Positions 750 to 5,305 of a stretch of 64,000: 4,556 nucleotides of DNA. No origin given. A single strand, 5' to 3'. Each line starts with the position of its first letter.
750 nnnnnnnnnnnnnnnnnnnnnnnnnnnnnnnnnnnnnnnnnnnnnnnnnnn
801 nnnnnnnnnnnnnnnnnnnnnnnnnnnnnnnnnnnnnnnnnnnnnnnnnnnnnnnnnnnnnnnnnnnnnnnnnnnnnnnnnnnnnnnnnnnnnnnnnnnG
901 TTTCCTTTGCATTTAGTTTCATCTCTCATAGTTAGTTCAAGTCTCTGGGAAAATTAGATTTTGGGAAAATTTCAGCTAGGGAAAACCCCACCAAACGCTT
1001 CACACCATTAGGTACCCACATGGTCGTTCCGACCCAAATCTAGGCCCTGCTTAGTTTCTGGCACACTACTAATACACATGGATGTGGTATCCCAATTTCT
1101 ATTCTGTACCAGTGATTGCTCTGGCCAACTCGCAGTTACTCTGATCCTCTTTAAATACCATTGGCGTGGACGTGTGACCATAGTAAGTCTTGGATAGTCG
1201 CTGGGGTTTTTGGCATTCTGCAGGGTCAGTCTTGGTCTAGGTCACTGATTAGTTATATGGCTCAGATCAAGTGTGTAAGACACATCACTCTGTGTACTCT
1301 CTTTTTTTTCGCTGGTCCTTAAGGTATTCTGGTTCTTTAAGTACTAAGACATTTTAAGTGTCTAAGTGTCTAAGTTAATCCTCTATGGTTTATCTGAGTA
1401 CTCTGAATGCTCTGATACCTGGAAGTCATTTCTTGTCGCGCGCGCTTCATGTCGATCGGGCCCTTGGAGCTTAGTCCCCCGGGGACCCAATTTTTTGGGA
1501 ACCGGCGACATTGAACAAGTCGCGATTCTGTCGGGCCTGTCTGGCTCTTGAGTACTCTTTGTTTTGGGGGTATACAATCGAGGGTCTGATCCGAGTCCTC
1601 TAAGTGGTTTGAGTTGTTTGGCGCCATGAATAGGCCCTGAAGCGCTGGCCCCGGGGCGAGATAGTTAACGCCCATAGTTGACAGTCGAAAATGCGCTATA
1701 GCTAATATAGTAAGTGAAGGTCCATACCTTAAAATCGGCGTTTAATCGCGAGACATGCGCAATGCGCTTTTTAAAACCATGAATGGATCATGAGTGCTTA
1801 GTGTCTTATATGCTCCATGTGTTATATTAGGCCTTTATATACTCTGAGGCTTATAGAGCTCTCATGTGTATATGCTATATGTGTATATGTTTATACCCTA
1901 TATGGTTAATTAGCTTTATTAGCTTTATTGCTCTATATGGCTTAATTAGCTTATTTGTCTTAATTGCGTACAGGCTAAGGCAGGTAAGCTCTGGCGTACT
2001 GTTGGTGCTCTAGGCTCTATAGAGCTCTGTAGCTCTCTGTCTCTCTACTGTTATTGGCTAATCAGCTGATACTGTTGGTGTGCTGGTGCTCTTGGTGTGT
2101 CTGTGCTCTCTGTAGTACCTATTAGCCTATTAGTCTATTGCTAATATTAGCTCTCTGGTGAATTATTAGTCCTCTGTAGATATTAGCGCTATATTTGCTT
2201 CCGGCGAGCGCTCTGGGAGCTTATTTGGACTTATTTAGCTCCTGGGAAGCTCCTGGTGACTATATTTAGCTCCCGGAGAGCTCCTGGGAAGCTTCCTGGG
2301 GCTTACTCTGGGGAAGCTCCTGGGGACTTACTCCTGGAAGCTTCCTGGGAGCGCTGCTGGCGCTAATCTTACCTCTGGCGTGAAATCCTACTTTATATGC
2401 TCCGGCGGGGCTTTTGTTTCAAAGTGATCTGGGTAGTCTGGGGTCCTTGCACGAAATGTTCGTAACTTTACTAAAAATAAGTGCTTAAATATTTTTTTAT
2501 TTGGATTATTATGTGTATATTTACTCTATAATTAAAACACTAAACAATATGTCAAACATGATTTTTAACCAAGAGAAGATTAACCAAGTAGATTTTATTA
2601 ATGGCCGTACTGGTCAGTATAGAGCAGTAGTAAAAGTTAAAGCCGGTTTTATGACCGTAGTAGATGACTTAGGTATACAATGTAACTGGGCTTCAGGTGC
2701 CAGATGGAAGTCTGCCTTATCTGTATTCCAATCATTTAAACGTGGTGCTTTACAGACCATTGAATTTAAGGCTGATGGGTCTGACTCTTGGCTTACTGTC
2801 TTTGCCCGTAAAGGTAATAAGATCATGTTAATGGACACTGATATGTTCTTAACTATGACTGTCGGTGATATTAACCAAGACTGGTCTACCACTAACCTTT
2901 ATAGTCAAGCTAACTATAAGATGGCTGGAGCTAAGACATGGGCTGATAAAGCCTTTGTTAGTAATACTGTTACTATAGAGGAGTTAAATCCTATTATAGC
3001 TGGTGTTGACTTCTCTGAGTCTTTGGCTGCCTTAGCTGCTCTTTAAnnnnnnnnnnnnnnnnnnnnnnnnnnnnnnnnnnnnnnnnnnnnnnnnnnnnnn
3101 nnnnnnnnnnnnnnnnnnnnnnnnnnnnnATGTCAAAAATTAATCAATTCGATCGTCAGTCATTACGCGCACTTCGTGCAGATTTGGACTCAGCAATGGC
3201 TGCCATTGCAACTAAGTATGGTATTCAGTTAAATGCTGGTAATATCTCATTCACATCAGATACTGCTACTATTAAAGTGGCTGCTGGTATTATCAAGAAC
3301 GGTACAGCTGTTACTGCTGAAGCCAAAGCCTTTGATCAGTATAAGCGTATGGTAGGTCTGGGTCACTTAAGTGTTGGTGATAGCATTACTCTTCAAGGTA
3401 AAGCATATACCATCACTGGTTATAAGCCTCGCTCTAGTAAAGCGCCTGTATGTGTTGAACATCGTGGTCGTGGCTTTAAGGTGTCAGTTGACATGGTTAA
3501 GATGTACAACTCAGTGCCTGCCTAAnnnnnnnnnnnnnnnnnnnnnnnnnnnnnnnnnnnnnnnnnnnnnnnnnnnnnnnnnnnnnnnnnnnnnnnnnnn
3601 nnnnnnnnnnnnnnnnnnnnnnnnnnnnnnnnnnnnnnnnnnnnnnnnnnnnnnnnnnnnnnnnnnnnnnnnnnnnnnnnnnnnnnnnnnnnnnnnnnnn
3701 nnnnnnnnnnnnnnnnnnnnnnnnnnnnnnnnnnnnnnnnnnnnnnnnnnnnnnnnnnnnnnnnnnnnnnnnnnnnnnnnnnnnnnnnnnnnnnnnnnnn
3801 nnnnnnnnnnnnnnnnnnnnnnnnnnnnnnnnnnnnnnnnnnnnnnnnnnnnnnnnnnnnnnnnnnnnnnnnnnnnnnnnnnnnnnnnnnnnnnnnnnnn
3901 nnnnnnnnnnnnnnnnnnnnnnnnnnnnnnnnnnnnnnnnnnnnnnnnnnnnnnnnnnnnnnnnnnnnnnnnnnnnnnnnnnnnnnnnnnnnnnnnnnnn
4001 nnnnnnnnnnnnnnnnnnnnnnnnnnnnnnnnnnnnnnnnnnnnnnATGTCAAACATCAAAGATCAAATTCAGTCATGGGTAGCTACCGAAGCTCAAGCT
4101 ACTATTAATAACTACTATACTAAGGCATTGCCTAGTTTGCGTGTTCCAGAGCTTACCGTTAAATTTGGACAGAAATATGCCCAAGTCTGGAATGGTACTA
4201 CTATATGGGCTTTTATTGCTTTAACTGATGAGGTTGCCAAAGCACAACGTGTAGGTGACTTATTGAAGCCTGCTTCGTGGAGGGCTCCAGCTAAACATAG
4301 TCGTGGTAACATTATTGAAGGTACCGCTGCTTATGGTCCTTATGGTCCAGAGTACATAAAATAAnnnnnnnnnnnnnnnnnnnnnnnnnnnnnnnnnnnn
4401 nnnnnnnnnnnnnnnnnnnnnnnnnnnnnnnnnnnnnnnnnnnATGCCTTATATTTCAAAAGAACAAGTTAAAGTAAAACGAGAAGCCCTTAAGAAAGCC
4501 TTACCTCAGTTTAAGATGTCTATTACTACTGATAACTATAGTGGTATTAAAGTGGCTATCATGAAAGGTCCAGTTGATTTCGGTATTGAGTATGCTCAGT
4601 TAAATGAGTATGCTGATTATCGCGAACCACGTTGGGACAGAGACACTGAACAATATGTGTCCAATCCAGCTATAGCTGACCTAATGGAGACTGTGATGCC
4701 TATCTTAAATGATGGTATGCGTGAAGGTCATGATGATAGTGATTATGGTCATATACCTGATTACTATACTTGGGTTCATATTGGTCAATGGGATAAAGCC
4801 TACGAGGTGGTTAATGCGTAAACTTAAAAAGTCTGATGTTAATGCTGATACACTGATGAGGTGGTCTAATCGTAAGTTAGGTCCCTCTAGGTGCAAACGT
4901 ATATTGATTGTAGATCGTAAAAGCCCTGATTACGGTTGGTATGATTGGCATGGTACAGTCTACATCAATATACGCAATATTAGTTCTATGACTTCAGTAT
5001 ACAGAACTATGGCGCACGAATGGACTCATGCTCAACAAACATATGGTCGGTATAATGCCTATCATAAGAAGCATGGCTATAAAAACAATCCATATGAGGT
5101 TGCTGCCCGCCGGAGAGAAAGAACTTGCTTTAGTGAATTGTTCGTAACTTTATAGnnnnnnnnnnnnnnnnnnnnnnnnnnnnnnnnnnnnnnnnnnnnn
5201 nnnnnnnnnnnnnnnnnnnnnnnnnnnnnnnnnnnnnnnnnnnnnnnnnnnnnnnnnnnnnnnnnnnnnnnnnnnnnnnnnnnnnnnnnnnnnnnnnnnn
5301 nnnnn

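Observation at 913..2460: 1.5-kb ORF-free, GC-elevated region with a palindrome-rich GC island and degenerate direct repeats, just upstream of the plus cassette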

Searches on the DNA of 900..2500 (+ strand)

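Call 4: search_dna_similar(query=window:900-2500:+, collection=phages, mode=near)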
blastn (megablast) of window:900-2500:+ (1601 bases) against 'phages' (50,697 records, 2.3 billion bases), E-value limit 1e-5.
No match.

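Call 7: search_dna_similar(query=window:900-2500:+, collection=phages, mode=distant)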
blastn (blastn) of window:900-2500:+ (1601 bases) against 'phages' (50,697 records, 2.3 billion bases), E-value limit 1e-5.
No match.

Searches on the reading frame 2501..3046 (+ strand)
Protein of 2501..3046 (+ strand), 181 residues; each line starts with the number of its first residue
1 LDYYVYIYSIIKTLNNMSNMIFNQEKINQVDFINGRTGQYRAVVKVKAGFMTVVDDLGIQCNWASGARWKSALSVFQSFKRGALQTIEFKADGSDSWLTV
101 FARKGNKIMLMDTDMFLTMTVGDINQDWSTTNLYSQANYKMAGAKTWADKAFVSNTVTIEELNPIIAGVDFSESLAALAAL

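Call 12: search_protein_families(library=pfam, proteins=[window:2501-3046:+], max_evalue=0.01)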
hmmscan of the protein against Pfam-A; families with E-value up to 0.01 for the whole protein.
window:2501-3046:+ (181 aa): 1 family
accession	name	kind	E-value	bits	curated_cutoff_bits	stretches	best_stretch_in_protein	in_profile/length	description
PF18779.7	LRR_RI_capping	-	0.0085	16.2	33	0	56-80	2-26/30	Capping Ribonuclease inhibitor Leucine Rich Repeat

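Call 34: find_related_loci(query=window:2549-3046:+, collection=viral_contigs, flank=6000)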
Query window:2549-3046:+ (165 aa) in viral_contigs; peptide patterns used: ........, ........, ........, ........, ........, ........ (x = any residue, [..] = any of these).
13 stretches matched a pattern; 2 encode a relative of the query (tblastn E <= 1e-3); 2 distinct loci.
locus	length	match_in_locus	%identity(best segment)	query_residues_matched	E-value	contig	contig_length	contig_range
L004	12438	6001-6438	73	1-146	4e-72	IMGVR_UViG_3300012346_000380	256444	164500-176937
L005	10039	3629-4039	63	5-139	1e-55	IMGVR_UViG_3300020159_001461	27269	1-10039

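Call 61: search_protein_families(library=pfam, proteins=[window:2549-3046:+], max_evalue=1)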
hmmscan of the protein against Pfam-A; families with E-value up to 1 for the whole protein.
window:2549-3046:+ (165 aa): 1 family
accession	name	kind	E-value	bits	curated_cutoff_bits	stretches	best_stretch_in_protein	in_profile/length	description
PF18779.7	LRR_RI_capping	-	0.0074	16.4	33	1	40-64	2-26/30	Capping Ribonuclease inhibitor Leucine Rich Repeat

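Call 62: search_protein_families(library=phrogs, proteins=[window:2549-3046:+], max_evalue=0.1)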
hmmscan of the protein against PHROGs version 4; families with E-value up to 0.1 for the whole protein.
window:2549-3046:+ (165 aa): 0 families

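Call 92: find_encoding_contigs(protein=window:2549-3046:+, flank=10000, max_places=10)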
Protein window:2549-3046:+ (165 aa): 12 contigs read that carry it; 6 places shown.
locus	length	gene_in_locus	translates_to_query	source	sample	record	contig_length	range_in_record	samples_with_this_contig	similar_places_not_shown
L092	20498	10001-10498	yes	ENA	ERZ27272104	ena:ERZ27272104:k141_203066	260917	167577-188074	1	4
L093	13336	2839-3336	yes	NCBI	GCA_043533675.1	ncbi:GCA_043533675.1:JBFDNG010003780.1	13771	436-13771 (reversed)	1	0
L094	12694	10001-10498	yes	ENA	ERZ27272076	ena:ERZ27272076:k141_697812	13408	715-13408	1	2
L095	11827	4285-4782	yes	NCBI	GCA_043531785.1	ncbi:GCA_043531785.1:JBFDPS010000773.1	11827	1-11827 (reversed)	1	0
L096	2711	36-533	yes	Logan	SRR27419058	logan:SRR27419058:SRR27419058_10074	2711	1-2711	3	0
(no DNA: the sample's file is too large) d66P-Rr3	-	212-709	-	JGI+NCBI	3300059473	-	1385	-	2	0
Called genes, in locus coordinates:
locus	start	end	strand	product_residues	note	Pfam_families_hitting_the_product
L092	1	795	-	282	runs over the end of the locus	PF00303:Thymidylat_synt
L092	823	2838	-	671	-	PF13191:AAA_16 (weak), PF23569:NBD_SMAX1 (weak), PF00004:AAA, PF17871:AAA_lid_9, PF07724:AAA_2, PF00004:AAA, PF07728:AAA_5, PF10431:ClpB_D2-small, +8 more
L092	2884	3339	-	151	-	PF04308:RNaseH_like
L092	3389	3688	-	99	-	-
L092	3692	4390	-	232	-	PF02348:CTP_transf_3, PF12804:NTP_transf_3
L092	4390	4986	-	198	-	PF01380:SIS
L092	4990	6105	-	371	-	PF00303:Thymidylat_synt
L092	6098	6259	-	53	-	-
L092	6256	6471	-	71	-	PF07874:DUF1660 (weak)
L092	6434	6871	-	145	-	-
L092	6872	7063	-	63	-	-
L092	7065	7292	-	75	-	-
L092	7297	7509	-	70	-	-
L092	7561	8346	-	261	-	PF05050:Methyltransf_21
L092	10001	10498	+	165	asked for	-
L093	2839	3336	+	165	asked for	-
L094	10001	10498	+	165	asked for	-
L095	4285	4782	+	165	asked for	-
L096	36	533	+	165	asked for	-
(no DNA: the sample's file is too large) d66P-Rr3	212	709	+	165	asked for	-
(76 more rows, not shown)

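Call 115: search_protein_families(library=ncbifam, proteins=[window:2549-3046:+], max_evalue=0.1)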
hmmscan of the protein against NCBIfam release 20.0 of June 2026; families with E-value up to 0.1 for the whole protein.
window:2549-3046:+ (165 aa): 0 families

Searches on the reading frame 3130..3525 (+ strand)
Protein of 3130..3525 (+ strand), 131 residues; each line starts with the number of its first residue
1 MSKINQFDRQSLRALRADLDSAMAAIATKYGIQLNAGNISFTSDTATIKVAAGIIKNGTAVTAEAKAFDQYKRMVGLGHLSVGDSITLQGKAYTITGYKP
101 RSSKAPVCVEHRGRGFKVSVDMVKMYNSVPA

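Call 12: search_protein_families(library=pfam, proteins=[window:3130-3525:+], max_evalue=0.01)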
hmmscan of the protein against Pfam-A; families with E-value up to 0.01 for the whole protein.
window:3130-3525:+ (131 aa): 0 families

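Call 61: search_protein_families(library=pfam, proteins=[window:3130-3525:+], max_evalue=1)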
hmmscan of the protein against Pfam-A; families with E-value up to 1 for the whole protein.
window:3130-3525:+ (131 aa): 2 families
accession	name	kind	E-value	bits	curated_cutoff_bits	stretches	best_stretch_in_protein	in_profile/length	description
PF14930.12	Qn_am_d_aII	-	0.15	12.7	27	1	61-104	24-66/107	Quinohemoprotein amine dehydrogenase, alpha subunit domain II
PF08605.16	Rad9_Rad53_bind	-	0.21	12.2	22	1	48-105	30-86/129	Fungal Rad9-like Rad53-binding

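Call 62: search_protein_families(library=phrogs, proteins=[window:3130-3525:+], max_evalue=0.1)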
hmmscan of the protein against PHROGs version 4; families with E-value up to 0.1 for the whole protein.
window:3130-3525:+ (131 aa): 2 families
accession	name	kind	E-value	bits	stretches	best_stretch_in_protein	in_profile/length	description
phrog_1610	-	unknown function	0.0024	19.2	0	78-106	13-41/69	-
phrog_497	-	moron, auxiliary metabolic gene and host takeover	0.038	14.4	0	77-123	290-337/342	toxin-antitoxin system HicB-like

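Call 115: search_protein_families(library=ncbifam, proteins=[window:3130-3525:+], max_evalue=0.1)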
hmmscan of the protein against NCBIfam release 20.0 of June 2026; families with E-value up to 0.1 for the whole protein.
window:3130-3525:+ (131 aa): 0 families

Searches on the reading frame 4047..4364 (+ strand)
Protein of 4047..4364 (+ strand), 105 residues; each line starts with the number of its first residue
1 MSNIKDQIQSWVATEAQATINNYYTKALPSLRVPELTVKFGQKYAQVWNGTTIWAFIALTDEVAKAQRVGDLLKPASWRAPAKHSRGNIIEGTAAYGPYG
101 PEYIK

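Call 61: search_protein_families(library=pfam, proteins=[window:4047-4364:+], max_evalue=1)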
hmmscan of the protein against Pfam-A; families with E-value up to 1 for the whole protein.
window:4047-4364:+ (105 aa): 2 families
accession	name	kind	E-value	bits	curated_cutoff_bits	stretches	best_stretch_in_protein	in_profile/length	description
PF24835.1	DUF7717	-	1.1e-05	26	27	1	3-90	13-96/117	Family of unknown function (DUF7717)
PF08039.16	Mit_proteolip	-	0.066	13.8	25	1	40-82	17-56/60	Mitochondrial proteolipid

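Call 62: search_protein_families(library=phrogs, proteins=[window:4047-4364:+], max_evalue=0.1)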
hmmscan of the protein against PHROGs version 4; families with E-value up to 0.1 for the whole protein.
window:4047-4364:+ (105 aa): 4 families
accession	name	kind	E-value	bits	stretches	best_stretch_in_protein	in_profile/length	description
phrog_5014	-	unknown function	7.4e-08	33.6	1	46-103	57-108/110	-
phrog_3274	-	unknown function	1.5e-05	26.5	1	22-90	24-94/113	-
phrog_818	-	unknown function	2.1e-05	26.1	1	4-90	18-105/127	-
phrog_10383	-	unknown function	0.0024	19.1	1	69-91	83-105/125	-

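Call 115: search_protein_families(library=ncbifam, proteins=[window:4047-4364:+], max_evalue=0.1)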
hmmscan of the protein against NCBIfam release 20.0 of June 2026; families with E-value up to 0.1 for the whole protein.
window:4047-4364:+ (105 aa): 0 families

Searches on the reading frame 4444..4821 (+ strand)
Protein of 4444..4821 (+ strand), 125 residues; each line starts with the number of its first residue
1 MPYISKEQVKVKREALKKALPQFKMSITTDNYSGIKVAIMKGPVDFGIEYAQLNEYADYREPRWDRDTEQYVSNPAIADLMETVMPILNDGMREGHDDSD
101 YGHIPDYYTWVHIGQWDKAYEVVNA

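Call 61: search_protein_families(library=pfam, proteins=[window:4444-4821:+], max_evalue=1)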
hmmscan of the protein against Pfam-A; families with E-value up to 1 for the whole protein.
window:4444-4821:+ (125 aa): 1 family
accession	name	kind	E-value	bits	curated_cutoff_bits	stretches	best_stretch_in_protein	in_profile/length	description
PF18847.6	LPD29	-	2.3e-06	28.7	27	1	5-50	3-49/93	Large polyvalent protein associated domain 29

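Call 62: search_protein_families(library=phrogs, proteins=[window:4444-4821:+], max_evalue=0.1)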
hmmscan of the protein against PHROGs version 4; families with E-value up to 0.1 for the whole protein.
window:4444-4821:+ (125 aa): 2 families
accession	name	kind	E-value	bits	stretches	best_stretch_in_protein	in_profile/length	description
phrog_10415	-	unknown function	7.3e-12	46.9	1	1-124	1-128/129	-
phrog_15549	-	unknown function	0.00015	22.6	1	2-71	8-74/172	-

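Call 115: search_protein_families(library=ncbifam, proteins=[window:4444-4821:+], max_evalue=0.1)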
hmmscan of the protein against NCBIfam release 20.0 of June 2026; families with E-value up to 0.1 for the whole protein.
window:4444-4821:+ (125 aa): 0 families

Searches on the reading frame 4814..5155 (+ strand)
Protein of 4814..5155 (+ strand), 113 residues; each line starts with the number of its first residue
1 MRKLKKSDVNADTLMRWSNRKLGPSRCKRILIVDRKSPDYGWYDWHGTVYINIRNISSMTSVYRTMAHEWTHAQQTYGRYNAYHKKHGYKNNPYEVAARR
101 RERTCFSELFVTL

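Call 61: search_protein_families(library=pfam, proteins=[window:4814-5155:+], max_evalue=1)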
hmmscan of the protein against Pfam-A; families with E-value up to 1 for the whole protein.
window:4814-5155:+ (113 aa): 2 families
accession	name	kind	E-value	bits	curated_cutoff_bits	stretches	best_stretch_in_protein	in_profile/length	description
PF20573.4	DUF6782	-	0.00048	19.9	27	1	3-86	37-114/241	Putative metallopeptidase family (DUF6782)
PF10460.15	Peptidase_M30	-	0.021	13.9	25.8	1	56-99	135-178/369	Peptidase M30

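Call 62: search_protein_families(library=phrogs, proteins=[window:4814-5155:+], max_evalue=0.1)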
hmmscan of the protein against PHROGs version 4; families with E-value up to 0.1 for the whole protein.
window:4814-5155:+ (113 aa): 4 families
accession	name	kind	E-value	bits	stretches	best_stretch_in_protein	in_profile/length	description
phrog_16532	-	unknown function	6.2e-05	24.2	1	49-108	66-133/138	-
phrog_37302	-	unknown function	0.00014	23.2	1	40-101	30-95/98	-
phrog_87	-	other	0.00035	21.4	1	34-100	58-121/227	metallo-protease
phrog_10499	-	unknown function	0.0092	17.3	0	67-105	101-137/149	-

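Call 115: search_protein_families(library=ncbifam, proteins=[window:4814-5155:+], max_evalue=0.1)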
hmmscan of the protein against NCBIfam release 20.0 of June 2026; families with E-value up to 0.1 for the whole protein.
window:4814-5155:+ (113 aa): 0 families
